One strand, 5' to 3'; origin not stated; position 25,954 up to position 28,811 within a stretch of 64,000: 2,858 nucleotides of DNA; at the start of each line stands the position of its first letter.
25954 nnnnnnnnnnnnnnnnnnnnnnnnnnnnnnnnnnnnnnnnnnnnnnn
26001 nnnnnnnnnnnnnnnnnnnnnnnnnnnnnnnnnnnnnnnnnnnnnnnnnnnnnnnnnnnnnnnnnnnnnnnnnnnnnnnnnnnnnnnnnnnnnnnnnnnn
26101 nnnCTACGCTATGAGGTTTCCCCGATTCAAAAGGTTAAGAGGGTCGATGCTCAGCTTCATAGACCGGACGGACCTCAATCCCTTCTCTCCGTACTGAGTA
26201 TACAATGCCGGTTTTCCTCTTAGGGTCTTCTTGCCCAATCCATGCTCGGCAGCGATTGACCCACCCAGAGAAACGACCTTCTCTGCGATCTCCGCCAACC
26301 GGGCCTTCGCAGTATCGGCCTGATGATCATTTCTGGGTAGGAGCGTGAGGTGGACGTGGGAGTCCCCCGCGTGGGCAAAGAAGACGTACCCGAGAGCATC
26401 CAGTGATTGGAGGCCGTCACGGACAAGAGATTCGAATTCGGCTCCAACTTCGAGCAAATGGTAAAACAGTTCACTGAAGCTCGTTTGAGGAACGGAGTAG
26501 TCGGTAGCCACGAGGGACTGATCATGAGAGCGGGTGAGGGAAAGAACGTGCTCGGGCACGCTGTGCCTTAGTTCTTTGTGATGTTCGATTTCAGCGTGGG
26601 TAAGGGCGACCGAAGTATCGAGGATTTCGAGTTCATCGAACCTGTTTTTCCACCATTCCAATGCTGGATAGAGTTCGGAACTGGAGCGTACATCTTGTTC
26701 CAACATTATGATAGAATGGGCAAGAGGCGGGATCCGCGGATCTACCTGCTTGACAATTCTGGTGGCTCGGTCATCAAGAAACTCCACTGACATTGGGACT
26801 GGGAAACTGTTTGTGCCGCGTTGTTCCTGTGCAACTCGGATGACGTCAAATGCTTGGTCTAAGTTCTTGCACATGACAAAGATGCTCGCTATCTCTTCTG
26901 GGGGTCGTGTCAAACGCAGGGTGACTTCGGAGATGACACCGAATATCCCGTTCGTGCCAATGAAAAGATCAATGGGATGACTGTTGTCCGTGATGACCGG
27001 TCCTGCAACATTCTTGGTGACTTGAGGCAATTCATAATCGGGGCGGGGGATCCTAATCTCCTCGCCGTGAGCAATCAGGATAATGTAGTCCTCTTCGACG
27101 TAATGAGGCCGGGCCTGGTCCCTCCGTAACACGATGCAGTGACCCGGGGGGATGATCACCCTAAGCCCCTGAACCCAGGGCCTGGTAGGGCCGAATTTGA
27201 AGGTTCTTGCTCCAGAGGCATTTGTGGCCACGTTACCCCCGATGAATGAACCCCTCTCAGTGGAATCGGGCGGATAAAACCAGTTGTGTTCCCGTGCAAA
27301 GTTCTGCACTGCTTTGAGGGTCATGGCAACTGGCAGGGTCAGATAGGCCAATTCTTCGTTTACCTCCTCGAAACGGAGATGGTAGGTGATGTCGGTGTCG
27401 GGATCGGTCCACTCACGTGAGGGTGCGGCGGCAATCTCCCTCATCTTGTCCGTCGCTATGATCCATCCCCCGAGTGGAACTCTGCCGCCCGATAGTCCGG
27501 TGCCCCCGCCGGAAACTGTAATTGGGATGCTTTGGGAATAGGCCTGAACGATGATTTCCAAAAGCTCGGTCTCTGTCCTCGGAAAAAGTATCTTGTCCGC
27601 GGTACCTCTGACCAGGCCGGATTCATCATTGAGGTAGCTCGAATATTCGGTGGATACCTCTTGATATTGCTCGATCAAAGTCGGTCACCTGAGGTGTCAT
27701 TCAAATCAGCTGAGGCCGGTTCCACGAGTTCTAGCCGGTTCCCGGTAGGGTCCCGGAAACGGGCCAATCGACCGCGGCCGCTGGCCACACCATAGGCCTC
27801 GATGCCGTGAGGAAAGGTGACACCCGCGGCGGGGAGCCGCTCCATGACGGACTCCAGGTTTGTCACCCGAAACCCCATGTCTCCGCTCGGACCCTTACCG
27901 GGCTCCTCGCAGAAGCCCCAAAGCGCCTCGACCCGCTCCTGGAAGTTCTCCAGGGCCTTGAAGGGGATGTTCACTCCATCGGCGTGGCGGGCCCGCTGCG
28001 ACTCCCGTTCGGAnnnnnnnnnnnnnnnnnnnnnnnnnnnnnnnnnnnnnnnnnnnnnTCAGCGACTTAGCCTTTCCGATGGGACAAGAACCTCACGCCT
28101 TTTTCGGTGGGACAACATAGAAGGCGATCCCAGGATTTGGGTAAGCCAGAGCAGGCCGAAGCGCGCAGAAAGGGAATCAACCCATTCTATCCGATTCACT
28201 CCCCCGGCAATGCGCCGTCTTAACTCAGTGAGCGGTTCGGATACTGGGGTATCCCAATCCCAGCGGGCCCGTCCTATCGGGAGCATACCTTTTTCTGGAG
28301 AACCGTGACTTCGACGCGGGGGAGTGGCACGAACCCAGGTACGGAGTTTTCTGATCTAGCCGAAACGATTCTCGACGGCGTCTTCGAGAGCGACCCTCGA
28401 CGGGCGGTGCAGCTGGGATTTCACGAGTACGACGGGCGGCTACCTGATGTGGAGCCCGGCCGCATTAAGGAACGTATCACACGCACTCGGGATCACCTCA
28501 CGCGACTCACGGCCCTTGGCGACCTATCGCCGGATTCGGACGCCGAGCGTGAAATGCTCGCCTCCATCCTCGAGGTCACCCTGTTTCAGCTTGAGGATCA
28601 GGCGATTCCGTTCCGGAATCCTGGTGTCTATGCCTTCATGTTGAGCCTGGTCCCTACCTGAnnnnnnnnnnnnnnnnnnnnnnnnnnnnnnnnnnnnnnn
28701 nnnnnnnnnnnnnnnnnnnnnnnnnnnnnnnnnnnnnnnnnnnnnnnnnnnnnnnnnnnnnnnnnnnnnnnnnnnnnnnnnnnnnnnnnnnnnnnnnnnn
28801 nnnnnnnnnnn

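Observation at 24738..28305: Low-GC 3.5-kb island inserted at tRNA-Arg(TCG), bounded by a 21-bp perfect direct repeat and lacking any integrase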

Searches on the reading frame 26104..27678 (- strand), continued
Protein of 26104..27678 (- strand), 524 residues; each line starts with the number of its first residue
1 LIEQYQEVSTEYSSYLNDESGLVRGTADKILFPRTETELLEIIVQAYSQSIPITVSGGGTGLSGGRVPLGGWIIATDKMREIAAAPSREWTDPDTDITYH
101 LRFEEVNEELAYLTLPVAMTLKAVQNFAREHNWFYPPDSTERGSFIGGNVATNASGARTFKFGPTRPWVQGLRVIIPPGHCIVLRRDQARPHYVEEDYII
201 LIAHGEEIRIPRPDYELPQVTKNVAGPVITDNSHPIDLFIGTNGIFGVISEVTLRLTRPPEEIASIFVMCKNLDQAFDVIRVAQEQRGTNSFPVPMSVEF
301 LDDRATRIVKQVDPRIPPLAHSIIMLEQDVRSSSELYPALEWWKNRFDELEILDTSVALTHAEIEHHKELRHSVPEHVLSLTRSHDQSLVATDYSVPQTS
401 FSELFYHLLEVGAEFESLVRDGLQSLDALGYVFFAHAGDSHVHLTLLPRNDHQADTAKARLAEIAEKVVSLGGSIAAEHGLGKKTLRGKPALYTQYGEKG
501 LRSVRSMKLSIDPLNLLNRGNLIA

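Call 45: search_solved_structures(query=window:26104-27678:-, max_evalue=1e-10)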
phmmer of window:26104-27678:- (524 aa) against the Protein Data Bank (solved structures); distinct sequences matched with E-value up to 1e-10: 6.
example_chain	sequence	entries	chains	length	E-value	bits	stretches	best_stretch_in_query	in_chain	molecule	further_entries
7qh2_C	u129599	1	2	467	1.1e-29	106.9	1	14-184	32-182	Lactate dehydrogenase (NAD(+),ferredoxin) subunit LctD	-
3pm9_A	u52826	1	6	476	9.5e-24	87.3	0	236-522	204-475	Putative oxidoreductase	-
9qgz_A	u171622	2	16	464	2.8e-19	72.6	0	28-190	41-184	Glycolate oxidase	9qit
8jdc_A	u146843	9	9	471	3e-19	72.5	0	432-522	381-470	Probable D-lactate dehydrogenase, mitochondrial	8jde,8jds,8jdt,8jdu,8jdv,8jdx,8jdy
8jdb_A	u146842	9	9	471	5.7e-18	68.2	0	432-522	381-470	Probable D-lactate dehydrogenase, mitochondrial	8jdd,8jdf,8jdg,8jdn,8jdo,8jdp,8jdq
6lpn_A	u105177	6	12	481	1.6e-16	63.4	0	23-181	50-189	D-2-hydroxyglutarate dehydrogenase, mitochondrial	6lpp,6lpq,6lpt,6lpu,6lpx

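Call 61: find_homologous_proteins(query=L082:5099-6307:+, max_evalue=1e-60)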
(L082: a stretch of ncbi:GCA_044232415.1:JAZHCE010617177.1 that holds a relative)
Query L082:5099-6307:+ (402 aa): 945 proteins with E <= 1e-60 among 8000 candidates; the best 120 are listed.
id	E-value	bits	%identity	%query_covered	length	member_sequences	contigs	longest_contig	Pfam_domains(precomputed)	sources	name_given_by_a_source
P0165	1.1e-234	797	91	100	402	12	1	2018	PF01546.34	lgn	-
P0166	2.6e-234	796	91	100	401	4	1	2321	PF01546.34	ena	-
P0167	1.2e-126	441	55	98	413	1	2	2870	PF01546.34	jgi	jgi:metal-dependent amidase/aminoacylase/carboxypeptidase family protein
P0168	1.5e-126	441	55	98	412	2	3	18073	PF01546.34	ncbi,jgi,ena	-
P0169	6.2e-126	439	52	98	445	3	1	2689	PF01546.34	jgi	-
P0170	5.1e-125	436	55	99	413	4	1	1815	PF01546.34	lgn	-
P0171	7.1e-125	435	54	98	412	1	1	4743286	PF01546.34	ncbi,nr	ncbi:MAG: amidohydrolase [Gemmatimonadota bacterium]|nr:MAG: amidohydrolase [Gemmatimonadota bacteri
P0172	7.4e-125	435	55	98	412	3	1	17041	PF01546.34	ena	-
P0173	8.6e-125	435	54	98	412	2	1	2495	PF01546.34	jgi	-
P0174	1.3e-124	434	52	97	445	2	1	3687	PF01546.34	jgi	jgi:metal-dependent amidase/aminoacylase/carboxypeptidase family protein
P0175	4.9e-124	433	51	98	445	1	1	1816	PF01546.34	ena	-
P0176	6.1e-124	432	54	98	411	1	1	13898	PF01546.34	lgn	-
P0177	2.7e-123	430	51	98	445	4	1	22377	PF01546.34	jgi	-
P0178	3.5e-123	430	53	98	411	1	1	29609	PF01546.34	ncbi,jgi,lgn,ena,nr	ncbi:MAG: M20 family metallopeptidase [Gemmatimonadota bacterium]|nr:M20 family metallopeptidase [Ge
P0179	3.5e-123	430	53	98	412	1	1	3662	PF01546.34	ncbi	-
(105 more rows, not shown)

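Call 63: find_encoding_contigs(protein=P0166, flank=3000, max_places=4)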
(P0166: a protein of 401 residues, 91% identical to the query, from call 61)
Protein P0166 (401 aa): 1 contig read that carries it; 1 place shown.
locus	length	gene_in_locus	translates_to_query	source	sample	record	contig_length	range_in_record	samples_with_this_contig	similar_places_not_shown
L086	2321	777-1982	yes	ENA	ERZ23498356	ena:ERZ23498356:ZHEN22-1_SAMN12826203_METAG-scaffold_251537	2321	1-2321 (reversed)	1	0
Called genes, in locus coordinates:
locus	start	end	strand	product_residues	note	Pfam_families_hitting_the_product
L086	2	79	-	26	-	?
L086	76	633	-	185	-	PF01769:MgtE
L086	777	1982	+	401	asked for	PF01546:Peptidase_M20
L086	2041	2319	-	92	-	?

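Call 64: find_encoding_contigs(protein=P0165, flank=3000, max_places=4)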
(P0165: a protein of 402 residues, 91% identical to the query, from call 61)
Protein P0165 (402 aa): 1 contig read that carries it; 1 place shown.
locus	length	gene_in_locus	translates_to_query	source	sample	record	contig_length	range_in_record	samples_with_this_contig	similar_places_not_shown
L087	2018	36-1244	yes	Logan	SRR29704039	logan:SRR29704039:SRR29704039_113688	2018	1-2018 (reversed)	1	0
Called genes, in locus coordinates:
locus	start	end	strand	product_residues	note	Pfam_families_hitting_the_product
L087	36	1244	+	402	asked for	PF01546:Peptidase_M20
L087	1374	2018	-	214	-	?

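Call 66: search_protein_families(library=pfam, proteins=[L082:1-1116:-, L082:1251-1760:+, L082:6467-6733:-], max_evalue=0.001)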
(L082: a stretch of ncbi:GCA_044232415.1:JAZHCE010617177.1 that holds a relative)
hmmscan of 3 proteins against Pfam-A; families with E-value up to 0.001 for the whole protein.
L082:1-1116:- (372 aa): 3 families
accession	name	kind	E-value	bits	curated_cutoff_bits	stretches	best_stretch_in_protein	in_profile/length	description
PF02769.27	AIRS_C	-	1.7e-31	109.9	23.1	1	234-370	2-134/156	AIR synthase related protein, C-terminal domain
PF00586.29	AIRS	-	9.1e-25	87.7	24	1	98-221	2-112/112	AIR synthase related protein, N-terminal domain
PF18072.6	FGAR-AT_linker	-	4.5e-19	69.1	26.6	1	27-76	1-50/50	Formylglycinamide ribonucleotide amidotransferase linker domain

L082:1251-1760:+ (169 aa): 1 family
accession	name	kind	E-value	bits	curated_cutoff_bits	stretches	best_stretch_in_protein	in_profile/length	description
PF09195.17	Endonuc-BglII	-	9.6e-05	22.6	26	1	59-111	2-60/163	Restriction endonuclease BglII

L082:6467-6733:- (88 aa): 1 family
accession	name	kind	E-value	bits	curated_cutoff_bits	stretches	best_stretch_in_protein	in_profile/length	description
PF02700.19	PurS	-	4.9e-27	94.4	22.2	1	4-79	2-77/77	Phosphoribosylformylglycinamidine (FGAM) synthase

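Call 82: list_cluster_members(proteins=[window:26104-27678:-, window:24839-25717:-, window:27675-27974:-, window:25723-25959:-])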
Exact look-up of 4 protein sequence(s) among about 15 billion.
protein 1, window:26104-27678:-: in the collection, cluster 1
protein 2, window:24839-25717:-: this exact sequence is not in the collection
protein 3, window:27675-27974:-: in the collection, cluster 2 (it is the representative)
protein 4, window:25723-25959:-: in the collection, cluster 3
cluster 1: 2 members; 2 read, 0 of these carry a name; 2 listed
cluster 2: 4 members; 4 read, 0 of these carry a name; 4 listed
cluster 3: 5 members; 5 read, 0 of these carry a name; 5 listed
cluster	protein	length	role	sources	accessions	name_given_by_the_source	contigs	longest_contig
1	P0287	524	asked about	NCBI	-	-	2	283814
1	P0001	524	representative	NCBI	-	-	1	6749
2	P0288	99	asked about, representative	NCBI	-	-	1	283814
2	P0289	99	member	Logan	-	-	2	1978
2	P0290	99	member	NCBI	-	-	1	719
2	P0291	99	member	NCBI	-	-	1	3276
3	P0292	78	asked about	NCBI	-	-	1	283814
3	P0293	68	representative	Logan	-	-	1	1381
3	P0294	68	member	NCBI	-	-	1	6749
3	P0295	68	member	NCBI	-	-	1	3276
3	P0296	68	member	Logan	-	-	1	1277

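Call 84: find_encoding_contigs(protein=P0289, flank=3000, max_places=6)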
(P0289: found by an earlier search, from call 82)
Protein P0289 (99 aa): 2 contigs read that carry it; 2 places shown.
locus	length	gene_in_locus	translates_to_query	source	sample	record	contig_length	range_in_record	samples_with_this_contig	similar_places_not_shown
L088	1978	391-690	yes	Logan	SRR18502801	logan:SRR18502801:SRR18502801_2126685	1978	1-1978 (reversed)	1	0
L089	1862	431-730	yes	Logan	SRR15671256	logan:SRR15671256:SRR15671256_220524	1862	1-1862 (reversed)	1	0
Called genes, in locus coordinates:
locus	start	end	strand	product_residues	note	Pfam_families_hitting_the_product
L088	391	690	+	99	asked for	-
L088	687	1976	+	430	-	?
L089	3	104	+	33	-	?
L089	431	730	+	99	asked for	-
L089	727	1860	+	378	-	?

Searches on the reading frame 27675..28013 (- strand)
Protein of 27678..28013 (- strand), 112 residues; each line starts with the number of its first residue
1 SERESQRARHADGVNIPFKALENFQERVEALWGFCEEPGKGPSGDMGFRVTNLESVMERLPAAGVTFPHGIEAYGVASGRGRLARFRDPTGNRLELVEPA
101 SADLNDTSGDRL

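Call 7: search_protein_families(library=pfam, proteins=[window:27675-27974:-], max_evalue=0.01)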
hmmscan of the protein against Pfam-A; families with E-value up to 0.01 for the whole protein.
window:27675-27974:- (99 aa): 2 families
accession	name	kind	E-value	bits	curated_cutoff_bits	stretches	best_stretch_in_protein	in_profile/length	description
PF00903.31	Glyoxalase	-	0.00095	20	20.6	1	34-83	75-121/121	Glyoxalase/Bleomycin resistance protein/Dioxygenase superfamily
PF22247.2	Diox-like_N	-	0.0059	17.2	27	0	33-84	4-56/60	Catechol 2,3-dioxygenase-like N-terminal domain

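Call 39: search_protein_families(library=pfam, proteins=[window:27678-28013:-], max_evalue=10)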
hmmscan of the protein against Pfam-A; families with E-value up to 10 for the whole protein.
seq(112 aa): 3 families
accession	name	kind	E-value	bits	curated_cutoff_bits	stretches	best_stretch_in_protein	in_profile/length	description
PF00903.31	Glyoxalase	-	0.0012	19.6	20.6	1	47-96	75-121/121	Glyoxalase/Bleomycin resistance protein/Dioxygenase superfamily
PF22247.2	Diox-like_N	-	0.0086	16.6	27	1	46-97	4-56/60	Catechol 2,3-dioxygenase-like N-terminal domain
PF12681.13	Glyoxalase_2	-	0.085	13.2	30.1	1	13-99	31-116/118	Glyoxalase-like domain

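Call 40: search_protein_families(library=phrogs, proteins=[window:27675-27974:-], max_evalue=1)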
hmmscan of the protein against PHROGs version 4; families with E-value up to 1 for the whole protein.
window:27675-27974:- (99 aa): 1 family
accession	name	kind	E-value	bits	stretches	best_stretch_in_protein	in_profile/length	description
phrog_14937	-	unknown function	0.015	16.5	1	31-85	75-126/130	-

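Call 44: search_protein_families(library=ncbifam, proteins=[window:27675-27974:-], max_evalue=0.001)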
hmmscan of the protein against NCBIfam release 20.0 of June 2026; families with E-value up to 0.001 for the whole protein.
window:27675-27974:- (99 aa): 0 families

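Call 83: find_encoding_contigs(protein=window:27675-27974:-, flank=10000, max_places=10)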
Protein window:27675-27974:- (99 aa): no gene with exactly this product is on record in the collection.

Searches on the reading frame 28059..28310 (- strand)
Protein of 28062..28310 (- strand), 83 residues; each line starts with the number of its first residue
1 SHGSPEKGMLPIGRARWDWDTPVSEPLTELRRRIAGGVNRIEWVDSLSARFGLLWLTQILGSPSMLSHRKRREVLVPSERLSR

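Call 7: search_protein_families(library=pfam, proteins=[window:28059-28286:-], max_evalue=0.01)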
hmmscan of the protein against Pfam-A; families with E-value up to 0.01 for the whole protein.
window:28059-28286:- (75 aa): 0 families

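Call 39: search_protein_families(library=pfam, proteins=[window:28062-28310:-], max_evalue=10)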
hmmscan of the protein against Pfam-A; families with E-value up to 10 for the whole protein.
seq(83 aa): 0 families

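Call 40: search_protein_families(library=phrogs, proteins=[window:28062-28310:-], max_evalue=1)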
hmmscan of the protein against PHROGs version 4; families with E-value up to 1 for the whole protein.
seq(83 aa): 0 families

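Call 62: search_protein_representatives(protein=window:28062-28310:-)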
Query: 83 residues. Proteins with E-value up to 0.001 (for the whole library): 2; up to 1e-10: 0; up to 1e-30: 0. The best 2 are listed.
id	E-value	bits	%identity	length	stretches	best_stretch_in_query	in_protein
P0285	2.3e-06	43.9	49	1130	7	42-81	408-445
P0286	1.0e-04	38.6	31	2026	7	36-67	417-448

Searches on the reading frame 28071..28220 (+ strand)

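Call 39: search_protein_families(library=pfam, proteins=[window:28071-28220:+], max_evalue=10)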
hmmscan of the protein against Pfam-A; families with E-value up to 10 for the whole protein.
seq(50 aa): 0 families

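Call 40: search_protein_families(library=phrogs, proteins=[window:28071-28220:+], max_evalue=1)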
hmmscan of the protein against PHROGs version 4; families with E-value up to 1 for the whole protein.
seq(50 aa): 1 family
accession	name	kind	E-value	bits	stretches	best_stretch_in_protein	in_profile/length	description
phrog_35858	-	unknown function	0.093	13.9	1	21-33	23-35/49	-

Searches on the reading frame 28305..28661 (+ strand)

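Call 7: search_protein_families(library=pfam, proteins=[window:28305-28661:+], max_evalue=0.01)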
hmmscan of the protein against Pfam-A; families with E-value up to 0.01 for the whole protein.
window:28305-28661:+ (118 aa): 1 family
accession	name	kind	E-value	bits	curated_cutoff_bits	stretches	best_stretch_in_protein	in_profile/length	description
PF05960.17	DUF885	-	0.00092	19.4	32.4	1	31-93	1-65/532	Bacterial protein of unknown function (DUF885)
